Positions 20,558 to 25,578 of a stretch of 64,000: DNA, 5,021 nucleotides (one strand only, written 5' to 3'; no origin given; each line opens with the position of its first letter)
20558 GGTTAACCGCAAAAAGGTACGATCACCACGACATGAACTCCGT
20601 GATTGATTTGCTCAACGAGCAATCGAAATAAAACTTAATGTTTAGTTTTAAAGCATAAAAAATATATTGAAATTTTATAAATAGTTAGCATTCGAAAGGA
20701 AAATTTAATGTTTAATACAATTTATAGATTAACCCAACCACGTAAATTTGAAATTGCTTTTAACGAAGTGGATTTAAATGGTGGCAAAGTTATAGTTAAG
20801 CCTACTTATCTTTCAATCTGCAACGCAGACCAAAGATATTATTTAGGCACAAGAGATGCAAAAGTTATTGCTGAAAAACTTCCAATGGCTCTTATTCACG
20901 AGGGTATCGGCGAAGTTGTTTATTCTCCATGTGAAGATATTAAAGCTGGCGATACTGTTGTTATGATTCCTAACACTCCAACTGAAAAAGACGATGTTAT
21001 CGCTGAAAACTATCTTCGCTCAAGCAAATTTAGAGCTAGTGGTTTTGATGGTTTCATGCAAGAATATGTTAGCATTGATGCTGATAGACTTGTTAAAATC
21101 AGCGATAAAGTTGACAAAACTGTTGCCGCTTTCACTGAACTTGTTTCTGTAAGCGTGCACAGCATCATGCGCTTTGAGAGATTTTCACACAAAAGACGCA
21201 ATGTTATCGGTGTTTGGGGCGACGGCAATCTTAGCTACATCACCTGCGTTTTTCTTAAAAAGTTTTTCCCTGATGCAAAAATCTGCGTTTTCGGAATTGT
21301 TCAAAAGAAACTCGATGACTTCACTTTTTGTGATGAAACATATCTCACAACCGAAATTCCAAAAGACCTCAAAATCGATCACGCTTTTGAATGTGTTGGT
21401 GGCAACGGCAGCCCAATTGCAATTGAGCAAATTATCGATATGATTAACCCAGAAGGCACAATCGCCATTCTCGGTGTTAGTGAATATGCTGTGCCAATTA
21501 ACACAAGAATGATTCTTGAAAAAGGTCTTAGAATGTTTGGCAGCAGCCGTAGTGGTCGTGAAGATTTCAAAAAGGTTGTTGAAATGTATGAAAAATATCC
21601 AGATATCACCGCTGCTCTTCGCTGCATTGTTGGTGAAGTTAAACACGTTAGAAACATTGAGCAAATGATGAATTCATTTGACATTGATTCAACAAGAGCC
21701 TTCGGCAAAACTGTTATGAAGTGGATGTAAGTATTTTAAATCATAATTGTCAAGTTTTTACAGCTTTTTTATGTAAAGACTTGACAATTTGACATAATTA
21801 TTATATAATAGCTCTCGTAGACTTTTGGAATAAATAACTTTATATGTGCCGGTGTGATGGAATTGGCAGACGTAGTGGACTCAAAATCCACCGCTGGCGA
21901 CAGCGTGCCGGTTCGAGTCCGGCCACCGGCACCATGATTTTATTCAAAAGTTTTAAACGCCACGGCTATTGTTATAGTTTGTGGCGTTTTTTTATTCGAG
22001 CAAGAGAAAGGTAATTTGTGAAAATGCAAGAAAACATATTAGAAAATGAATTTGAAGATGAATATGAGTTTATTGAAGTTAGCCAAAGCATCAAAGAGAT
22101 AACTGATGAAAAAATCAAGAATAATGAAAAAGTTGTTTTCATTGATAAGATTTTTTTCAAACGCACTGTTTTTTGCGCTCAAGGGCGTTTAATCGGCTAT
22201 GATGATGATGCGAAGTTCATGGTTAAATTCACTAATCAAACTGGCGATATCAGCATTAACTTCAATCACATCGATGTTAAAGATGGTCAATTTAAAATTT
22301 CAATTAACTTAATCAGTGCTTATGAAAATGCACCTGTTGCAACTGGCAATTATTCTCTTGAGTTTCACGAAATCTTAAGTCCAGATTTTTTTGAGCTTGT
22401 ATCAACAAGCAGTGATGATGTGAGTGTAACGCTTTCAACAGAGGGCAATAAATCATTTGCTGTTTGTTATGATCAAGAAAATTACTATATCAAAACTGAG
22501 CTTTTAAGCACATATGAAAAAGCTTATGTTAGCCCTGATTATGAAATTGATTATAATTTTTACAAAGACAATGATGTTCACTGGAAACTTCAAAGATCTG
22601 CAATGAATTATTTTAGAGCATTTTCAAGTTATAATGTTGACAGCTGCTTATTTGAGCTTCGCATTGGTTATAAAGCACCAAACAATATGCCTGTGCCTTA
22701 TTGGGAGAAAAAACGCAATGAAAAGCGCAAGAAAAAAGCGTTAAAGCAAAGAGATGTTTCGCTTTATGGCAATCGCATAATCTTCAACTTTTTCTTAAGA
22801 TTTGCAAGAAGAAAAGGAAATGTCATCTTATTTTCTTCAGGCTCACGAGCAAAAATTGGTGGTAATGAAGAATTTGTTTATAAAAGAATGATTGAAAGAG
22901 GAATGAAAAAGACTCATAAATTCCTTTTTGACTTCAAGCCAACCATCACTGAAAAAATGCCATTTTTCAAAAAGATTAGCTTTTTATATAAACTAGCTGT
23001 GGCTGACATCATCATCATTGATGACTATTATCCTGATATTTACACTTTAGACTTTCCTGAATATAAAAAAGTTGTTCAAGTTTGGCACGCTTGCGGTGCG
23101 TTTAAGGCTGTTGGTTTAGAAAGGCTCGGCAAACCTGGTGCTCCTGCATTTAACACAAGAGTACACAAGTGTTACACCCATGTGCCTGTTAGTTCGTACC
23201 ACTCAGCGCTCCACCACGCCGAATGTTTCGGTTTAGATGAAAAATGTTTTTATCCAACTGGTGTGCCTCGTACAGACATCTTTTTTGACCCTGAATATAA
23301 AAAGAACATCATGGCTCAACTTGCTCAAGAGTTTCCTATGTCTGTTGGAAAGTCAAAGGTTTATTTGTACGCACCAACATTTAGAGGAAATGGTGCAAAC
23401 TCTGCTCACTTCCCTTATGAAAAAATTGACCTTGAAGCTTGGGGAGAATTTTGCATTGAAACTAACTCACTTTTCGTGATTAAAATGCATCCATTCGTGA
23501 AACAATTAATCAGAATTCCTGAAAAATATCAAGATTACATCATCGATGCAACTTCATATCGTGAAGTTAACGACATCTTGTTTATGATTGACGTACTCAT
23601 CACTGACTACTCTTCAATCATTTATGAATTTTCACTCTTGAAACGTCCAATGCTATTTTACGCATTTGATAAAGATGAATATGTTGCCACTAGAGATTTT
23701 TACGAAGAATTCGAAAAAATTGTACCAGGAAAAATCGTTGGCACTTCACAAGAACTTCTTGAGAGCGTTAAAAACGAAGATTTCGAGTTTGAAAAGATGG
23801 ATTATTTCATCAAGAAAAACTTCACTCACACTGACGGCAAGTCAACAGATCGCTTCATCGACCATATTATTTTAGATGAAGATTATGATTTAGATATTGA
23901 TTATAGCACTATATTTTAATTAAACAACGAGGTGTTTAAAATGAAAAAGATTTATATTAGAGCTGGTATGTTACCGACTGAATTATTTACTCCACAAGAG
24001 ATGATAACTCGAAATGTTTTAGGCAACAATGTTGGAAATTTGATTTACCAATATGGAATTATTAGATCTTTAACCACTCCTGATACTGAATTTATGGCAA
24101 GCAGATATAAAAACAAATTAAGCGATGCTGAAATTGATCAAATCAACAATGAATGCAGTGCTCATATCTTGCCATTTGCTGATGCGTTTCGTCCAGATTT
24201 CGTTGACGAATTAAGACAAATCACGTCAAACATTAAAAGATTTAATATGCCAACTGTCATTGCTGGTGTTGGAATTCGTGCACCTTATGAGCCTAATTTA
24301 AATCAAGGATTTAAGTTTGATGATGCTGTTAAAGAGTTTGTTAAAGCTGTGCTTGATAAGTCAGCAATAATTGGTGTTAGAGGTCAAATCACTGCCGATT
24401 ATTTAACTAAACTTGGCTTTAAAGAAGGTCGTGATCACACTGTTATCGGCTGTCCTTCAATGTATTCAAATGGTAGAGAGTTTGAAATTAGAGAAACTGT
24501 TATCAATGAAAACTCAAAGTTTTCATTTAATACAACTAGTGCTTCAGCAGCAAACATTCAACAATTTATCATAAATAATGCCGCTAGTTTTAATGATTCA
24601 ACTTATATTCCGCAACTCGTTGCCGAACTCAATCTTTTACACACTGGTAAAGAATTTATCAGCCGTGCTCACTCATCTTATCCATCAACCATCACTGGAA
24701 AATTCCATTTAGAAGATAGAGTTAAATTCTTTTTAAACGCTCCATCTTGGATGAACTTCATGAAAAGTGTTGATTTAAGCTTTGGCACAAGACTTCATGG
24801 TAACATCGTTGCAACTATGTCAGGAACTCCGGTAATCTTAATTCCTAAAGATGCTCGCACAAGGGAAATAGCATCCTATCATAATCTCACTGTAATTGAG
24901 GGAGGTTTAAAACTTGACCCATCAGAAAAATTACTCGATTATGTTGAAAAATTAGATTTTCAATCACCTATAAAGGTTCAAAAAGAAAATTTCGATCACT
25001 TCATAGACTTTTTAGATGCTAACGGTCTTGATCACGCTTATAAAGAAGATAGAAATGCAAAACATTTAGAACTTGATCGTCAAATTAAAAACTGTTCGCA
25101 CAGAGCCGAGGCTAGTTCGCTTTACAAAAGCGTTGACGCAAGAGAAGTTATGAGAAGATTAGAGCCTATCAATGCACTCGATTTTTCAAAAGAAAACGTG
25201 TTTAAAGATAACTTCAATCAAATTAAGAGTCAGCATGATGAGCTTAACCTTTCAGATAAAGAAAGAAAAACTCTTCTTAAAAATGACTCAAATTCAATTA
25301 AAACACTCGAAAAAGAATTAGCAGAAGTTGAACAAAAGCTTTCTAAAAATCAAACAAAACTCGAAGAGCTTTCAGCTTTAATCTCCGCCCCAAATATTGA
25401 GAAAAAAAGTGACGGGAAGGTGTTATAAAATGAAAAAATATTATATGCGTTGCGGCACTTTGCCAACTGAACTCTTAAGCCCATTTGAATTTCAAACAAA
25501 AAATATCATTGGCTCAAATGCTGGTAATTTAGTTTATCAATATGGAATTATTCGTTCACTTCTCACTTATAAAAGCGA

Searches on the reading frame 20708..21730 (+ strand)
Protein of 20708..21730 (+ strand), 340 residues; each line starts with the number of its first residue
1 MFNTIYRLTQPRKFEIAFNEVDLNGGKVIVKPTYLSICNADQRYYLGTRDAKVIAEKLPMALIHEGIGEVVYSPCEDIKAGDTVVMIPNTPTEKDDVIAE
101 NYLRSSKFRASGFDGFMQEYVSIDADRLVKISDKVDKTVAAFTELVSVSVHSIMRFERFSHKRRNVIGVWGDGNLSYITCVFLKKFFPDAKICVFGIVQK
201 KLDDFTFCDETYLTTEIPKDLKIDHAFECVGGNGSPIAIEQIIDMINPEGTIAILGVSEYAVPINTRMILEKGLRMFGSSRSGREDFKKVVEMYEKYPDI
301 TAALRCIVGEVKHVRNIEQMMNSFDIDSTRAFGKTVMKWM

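Call 67: search_protein_families(library=pfam, proteins=[window:20708-21730:+], max_evalue=0.00001)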
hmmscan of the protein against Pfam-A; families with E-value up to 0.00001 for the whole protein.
window:20708-21730:+ (340 aa): 2 families
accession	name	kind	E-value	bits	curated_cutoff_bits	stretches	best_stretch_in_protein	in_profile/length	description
PF08240.17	ADH_N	-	7.3e-11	42.7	23.5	1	26-133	3-104/104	Alcohol dehydrogenase GroES-like domain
PF00107.32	ADH_zinc_N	-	1.1e-10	42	31.8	1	219-295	55-128/129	Zinc-binding dehydrogenase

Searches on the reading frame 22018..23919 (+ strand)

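Call 67: search_protein_families(library=pfam, proteins=[window:22018-23919:+], max_evalue=0.00001)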
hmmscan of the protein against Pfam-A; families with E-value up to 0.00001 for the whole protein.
window:22018-23919:+ (633 aa): 1 family
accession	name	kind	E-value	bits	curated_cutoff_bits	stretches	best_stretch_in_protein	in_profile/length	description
PF04464.20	Glyphos_transf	-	2.6e-77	260.7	22.1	1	259-618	5-366/367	CDP-Glycerol:Poly(glycerophosphate) glycerophosphotransferase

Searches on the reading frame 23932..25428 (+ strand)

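Call 67: search_protein_families(library=pfam, proteins=[window:23932-25428:+], max_evalue=0.00001)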
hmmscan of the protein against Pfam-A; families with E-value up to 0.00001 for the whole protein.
window:23932-25428:+ (498 aa): 1 family
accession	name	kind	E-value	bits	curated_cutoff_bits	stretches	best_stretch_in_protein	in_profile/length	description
PF04230.19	PS_pyruv_trans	-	5.7e-18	66.3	25.3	1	101-304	90-276/280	Polysaccharide pyruvyl transferase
